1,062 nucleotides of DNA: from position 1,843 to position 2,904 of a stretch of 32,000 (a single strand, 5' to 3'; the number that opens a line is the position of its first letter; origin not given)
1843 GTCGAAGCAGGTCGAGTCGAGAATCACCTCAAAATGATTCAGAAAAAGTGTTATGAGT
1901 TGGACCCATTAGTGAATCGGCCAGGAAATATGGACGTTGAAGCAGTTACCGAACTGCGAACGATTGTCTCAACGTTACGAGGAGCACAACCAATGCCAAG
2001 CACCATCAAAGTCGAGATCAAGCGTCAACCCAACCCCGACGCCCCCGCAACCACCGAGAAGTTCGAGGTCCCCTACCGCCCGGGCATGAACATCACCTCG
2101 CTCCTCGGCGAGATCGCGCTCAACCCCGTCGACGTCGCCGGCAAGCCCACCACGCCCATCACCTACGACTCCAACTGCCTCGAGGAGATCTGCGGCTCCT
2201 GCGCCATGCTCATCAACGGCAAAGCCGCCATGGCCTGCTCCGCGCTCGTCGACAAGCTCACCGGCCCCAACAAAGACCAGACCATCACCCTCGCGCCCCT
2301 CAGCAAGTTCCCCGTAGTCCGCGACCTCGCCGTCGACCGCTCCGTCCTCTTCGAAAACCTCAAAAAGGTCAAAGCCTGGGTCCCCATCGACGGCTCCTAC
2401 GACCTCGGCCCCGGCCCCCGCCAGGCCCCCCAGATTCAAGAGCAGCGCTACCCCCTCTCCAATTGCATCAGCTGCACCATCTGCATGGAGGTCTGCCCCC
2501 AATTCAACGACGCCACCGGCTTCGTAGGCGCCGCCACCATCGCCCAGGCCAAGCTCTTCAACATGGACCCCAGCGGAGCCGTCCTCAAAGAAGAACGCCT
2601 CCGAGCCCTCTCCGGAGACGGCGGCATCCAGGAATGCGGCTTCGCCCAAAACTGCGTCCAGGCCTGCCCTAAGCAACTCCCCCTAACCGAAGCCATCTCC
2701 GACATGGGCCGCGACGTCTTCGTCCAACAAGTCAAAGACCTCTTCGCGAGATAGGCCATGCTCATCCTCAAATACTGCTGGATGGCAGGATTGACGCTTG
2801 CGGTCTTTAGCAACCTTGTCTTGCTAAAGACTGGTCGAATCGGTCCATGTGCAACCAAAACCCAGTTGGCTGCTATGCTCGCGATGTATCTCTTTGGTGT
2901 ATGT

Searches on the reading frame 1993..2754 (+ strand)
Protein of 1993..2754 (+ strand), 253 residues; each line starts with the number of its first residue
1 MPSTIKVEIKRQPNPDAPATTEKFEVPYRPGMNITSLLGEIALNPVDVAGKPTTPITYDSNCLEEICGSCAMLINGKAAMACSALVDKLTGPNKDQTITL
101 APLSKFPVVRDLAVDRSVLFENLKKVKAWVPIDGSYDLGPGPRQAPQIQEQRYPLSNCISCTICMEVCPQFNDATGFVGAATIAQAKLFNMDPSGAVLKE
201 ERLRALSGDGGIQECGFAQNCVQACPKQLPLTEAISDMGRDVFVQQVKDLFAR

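Call 5: search_protein_families(library=pfam, proteins=[window:1993-2754:+], max_evalue=1)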
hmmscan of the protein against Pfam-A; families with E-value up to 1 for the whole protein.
window:1993-2754:+ (253 aa): 14 families
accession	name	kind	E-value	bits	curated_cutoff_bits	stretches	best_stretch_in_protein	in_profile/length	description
PF13085.11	Fer2_3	-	3.9e-26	91.6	27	1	6-120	1-106/107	2Fe-2S iron-sulfur cluster binding domain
PF13183.11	Fer4_8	-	1e-07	32.8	27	1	155-228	2-67/68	4Fe-4S dicluster domain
PF13237.11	Fer4_10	-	1.8e-06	28.2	25.5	1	156-226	7-53/53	4Fe-4S dicluster domain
PF13534.11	Fer4_17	-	4.9e-06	27.4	22.2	1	157-229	1-60/61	4Fe-4S dicluster domain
PF13187.11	Fer4_9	-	6.7e-05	23.3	27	2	157-228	1-50/52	4Fe-4S dicluster domain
PF12838.12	Fer4_7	-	8.7e-05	23.4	27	2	157-228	1-51/52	4Fe-4S dicluster domain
PF12797.12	Fer4_2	-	0.0035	17.7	24.5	1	155-169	7-21/22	4Fe-4S binding domain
PF12837.12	Fer4_6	-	0.0073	16.7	25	1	156-169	7-20/24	4Fe-4S binding domain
PF14697.11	Fer4_21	-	0.014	15.9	35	1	156-170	39-53/59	4Fe-4S dicluster domain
PF00037.32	Fer4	-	0.016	15.5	21.1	1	156-169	6-19/24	4Fe-4S binding domain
PF13484.11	Fer4_16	-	0.025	15.8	30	1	155-169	50-64/66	4Fe-4S double cluster binding domain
PF13746.11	Fer4_18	-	0.073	13.7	27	1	150-172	53-75/114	4Fe-4S dicluster domain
PF13370.11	Fer4_13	-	0.076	14.2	24.5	1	156-173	4-21/58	4Fe-4S single cluster domain of Ferredoxin I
PF12800.12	Fer4_4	-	0.079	13.8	24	1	156-169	2-15/17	4Fe-4S binding domain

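Call 6: search_protein_families(library=ncbifam, proteins=[window:1993-2754:+], max_evalue=0.1)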
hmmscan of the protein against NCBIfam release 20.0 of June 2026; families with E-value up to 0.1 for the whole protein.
window:1993-2754:+ (253 aa): 31 families (the best 25 are shown)
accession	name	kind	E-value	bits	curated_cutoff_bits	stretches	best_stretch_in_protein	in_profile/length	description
NF006391.0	PRK08640.1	equivalog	1.9e-109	364.5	244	1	3-252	5-249/254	succinate dehydrogenase iron-sulfur subunit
NF004616.0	PRK05950.1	subfamily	1.2e-42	145.7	228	1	5-243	6-234/238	succinate dehydrogenase iron-sulfur subunit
TIGR00384.1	dhsB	subfamily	2e-42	145.2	88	1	13-237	6-220/222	succinate dehydrogenase and fumarate reductase iron-sulfur protein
NF009051.0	PRK12385.1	equivalog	6.1e-36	124.1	333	1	4-236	6-226/244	succinate dehydrogenase/fumarate reductase iron-sulfur subunit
NF009226.0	PRK12576.1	equivalog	9e-36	123.8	344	1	55-239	53-234/317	succinate dehydrogenase/fumarate reductase iron-sulfur subunit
NF010071.0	PRK13552.1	equivalog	2e-34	119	264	1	18-247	20-240/241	fumarate reductase iron-sulfur subunit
NF004898.0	PRK06259.1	equivalog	4.9e-30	104.6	385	1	4-235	3-209/488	fumarate reductase (CoM/CoB) subunit TfrB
NF009227.0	PRK12577.1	equivalog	2.8e-29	101.8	349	1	5-246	3-242/330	succinate dehydrogenase/fumarate reductase iron-sulfur subunit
NF009225.0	PRK12575.1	subfamily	2.3e-27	96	443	1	55-238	49-226/235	succinate dehydrogenase/fumarate reductase iron-sulfur subunit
NF005746.0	PRK07570.1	subfamily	4.9e-25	88.2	243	1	5-248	3-246/250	succinate dehydrogenase/fumarate reductase iron-sulfur subunit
NF009052.0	PRK12386.1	equivalog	4.9e-23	81.5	256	1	56-233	47-221/255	succinate dehydrogenase/fumarate reductase iron-sulfur subunit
NF042952.1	MFR_FeS_SdhB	equivalog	1.2e-19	70.5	600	1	56-239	45-228/320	8-methylmenaquinol:fumarate reductase iron-sulfur subunit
NF008369.0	PRK11168.1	equivalog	5.5e-06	25.5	278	1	151-237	6-82/401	anaerobic glycerol-3-phosphate dehydrogenase subunit C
TIGR03311.1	Se_dep_XDH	equivalog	5.2e-05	21.5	830.45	1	60-94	33-67/848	selenium-dependent xanthine dehydrogenase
TIGR00273.1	TIGR00273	equivalog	7.7e-05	21.7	444.8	1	156-242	293-372/432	LutB/LldF family L-lactate oxidation iron-sulfur protein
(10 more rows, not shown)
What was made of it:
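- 1993..2754 (+): sdhB, the iron-sulfur subunit, intact at 253 codons. NCBIfam PRK08640, 364 bits against a cut-off of 244 (call 6).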

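Call 7: find_related_loci(query=window:1993-2754:+, collection=genome_contigs, flank=4000)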
Query window:1993-2754:+ (253 aa) in genome_contigs; peptide patterns used: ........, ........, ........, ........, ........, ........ (x = any residue, [..] = any of these).
600 stretches matched a pattern (row limit reached: there are more); 561 encode a relative of the query (tblastn E <= 1e-3); the best 80 are kept; 80 distinct loci.
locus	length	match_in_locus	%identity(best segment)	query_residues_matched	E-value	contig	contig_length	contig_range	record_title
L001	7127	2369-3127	96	1-253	2e-165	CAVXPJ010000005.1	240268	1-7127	MAG: uncultured Acidobacteriaceae bacterium isolate MFD04540.bin.2.95 genome assembly, contig: contig_27703, whole genom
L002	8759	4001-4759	96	1-253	2e-165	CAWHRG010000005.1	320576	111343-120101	MAG: uncultured Acidobacteriaceae bacterium isolate MFD06714.bin.1.47 genome assembly, contig: contig_49633, whole genom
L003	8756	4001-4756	96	2-253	4e-165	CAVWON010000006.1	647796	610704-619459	MAG: uncultured Acidobacteriaceae bacterium isolate MFD00731.bin.2.4 genome assembly, contig: contig_85715, whole genome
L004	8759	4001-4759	95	1-253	7e-165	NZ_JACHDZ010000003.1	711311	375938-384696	Tunturibacter empetritectus strain M8US30 Ga0401170_03, whole genome shotgun sequence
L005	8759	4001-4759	95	1-253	8e-165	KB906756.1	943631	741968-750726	Acidobacteriaceae bacterium KBS 89 genomic scaffold G003DRAFT_scaffold00003.3, whole genome shotgun sequence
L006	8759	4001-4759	94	1-253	2e-164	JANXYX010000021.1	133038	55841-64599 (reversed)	MAG: Granulicella sp. isolate GL140_4_metabat_128 GL140_4_k141_3133276, whole genome shotgun sequence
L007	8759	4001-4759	94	1-253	1e-163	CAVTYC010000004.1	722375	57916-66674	MAG: uncultured Acidobacteriaceae bacterium isolate MFD06714.bin.2.186 genome assembly, contig: contig_33484, whole geno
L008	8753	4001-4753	95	3-253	1e-162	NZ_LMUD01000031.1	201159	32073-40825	Granulicella sp. S190 NODE_36_length_201063_cov_8.045931, whole genome shotgun sequence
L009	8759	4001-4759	94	1-253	8e-163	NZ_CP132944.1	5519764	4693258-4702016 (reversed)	Tunturiibacter lichenicola strain MP8S11 chromosome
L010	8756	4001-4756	94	2-253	1e-162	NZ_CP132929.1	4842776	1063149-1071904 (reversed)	Tunturiibacter empetritectus strain M8UP27 chromosome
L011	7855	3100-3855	95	2-253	3e-162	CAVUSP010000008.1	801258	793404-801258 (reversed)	MAG: uncultured Acidobacteriaceae bacterium isolate MFD00964.bin.2.194 genome assembly, contig: contig_63807, whole geno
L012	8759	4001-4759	94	1-253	9e-162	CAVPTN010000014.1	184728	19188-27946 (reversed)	MAG: uncultured Acidobacteriaceae bacterium isolate MFD09671.bin.2.87 genome assembly, contig: contig_48591, whole genom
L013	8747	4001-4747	96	5-253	2e-160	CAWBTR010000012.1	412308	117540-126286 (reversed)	MAG: uncultured Acidobacteriaceae bacterium isolate MFD00731.bin.1.198 genome assembly, contig: contig_40291, whole geno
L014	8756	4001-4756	92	2-253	1e-159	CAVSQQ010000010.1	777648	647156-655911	MAG: uncultured Acidobacteriaceae bacterium isolate MFD05841.bin.1.111 genome assembly, contig: contig_36244, whole geno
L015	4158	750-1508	92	1-253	9e-165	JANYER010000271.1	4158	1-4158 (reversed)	MAG: Granulicella sp. isolate 338R_metabinner_35_sub 338R_k141_259436, whole genome shotgun sequence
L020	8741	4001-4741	94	2-253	2e-158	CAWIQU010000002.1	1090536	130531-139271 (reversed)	MAG: uncultured Acidobacteriaceae bacterium isolate MFD00964.bin.1.271 genome assembly, contig: contig_22747, whole geno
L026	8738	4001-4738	92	3-253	2e-155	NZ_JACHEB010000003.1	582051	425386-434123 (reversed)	Tunturiibacter gelidiferens strain X5P2 Ga0401175_03, whole genome shotgun sequence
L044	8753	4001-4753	88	1-251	8e-150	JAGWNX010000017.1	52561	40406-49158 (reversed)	MAG: Acidobacteriota bacterium isolate REEB242 contig-150_921, whole genome shotgun sequence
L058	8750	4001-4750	86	4-253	2e-146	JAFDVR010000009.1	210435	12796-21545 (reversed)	MAG: Acidobacteria bacterium isolate SZAS-4 LIN-38__9__length-210435, whole genome shotgun sequence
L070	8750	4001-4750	84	4-253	9e-145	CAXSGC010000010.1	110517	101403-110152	MAG: uncultured Acidobacteriaceae bacterium isolate private_X16_metawrap_bin.17 genome assembly, contig: private_X16_met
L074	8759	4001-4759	84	1-253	2e-144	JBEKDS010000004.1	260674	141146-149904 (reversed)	MAG: Acidobacteriaceae bacterium isolate SPRUCE 189 SPRUCE_189_4, whole genome shotgun sequence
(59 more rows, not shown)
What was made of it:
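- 1993..2754 (+): 96% amino-acid identity to relatives (call 7).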

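Call 47: search_protein_families(library=pfam, proteins=[L001:1842-2363:+, L008:2965-3354:+, L011:2430-2747:+, L026:3304-3630:+, L070:3361-3891:+, L074:3499-3963:+, L044:2993-3985:+, L020:3441-3584:+, L058:3693-3959:+, L003:3688-3885:+], max_evalue=0.1)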
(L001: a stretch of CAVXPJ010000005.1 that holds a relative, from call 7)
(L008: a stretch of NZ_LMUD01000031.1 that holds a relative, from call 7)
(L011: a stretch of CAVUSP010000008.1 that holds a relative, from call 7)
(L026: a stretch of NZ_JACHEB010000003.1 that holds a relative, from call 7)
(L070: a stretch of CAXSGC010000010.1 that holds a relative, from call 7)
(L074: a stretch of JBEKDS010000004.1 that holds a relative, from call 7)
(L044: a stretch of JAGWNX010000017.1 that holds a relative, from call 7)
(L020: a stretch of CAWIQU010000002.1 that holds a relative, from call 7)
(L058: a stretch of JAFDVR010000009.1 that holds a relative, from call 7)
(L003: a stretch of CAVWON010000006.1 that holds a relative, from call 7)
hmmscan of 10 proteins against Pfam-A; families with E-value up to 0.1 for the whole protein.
L001:1842-2363:+ (174 aa): 1 family
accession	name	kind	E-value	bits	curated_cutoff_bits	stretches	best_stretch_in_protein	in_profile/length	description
PF14280.11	DUF4365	-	0.051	14.1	24.3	1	19-71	11-66/139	Domain of unknown function (DUF4365)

L008:2965-3354:+ (130 aa): 0 families

L011:2430-2747:+ (106 aa): 1 family
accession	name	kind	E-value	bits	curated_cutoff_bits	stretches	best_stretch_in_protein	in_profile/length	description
PF03887.19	YfbU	-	6.3e-08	33.3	25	1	14-84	89-162/166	YfbU domain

L026:3304-3630:+ (109 aa): 0 families

L070:3361-3891:+ (177 aa): 0 families

L074:3499-3963:+ (155 aa): 0 families

L044:2993-3985:+ (331 aa): 1 family
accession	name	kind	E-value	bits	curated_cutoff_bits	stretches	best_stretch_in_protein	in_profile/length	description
PF01757.29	Acyl_transf_3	-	1.1e-27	97.4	31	1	6-307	3-324/326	Acyltransferase domain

L020:3441-3584:+ (48 aa): 5 families
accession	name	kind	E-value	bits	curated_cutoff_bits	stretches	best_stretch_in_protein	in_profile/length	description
PF16951.10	MaAIMP_sms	-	0.0037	17.4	26.2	1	15-37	9-31/60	Putative methionine and alanine importer, small subunit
PF15102.11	TMEM154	-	0.014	15.7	30.3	1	2-46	58-100/153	TMEM154 protein family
PF13400.11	Tad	-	0.018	15.8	22.3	1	10-42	3-37/47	Putative Flp pilus-assembly TadE/G-like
PF10883.13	DUF2681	-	0.06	14.1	28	1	8-43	2-37/90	Protein of unknown function (DUF2681)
PF03929.21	PepSY_TM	-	0.086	13.1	28.8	1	7-40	134-164/295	PepSY-associated TM region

L058:3693-3959:+ (89 aa): 1 family
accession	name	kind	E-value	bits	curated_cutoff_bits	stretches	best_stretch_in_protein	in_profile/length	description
PF14248.12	DUF4345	-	0.00055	20.4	26.5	1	14-85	5-69/119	Domain of unknown function (DUF4345)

L003:3688-3885:+ (66 aa): 0 families
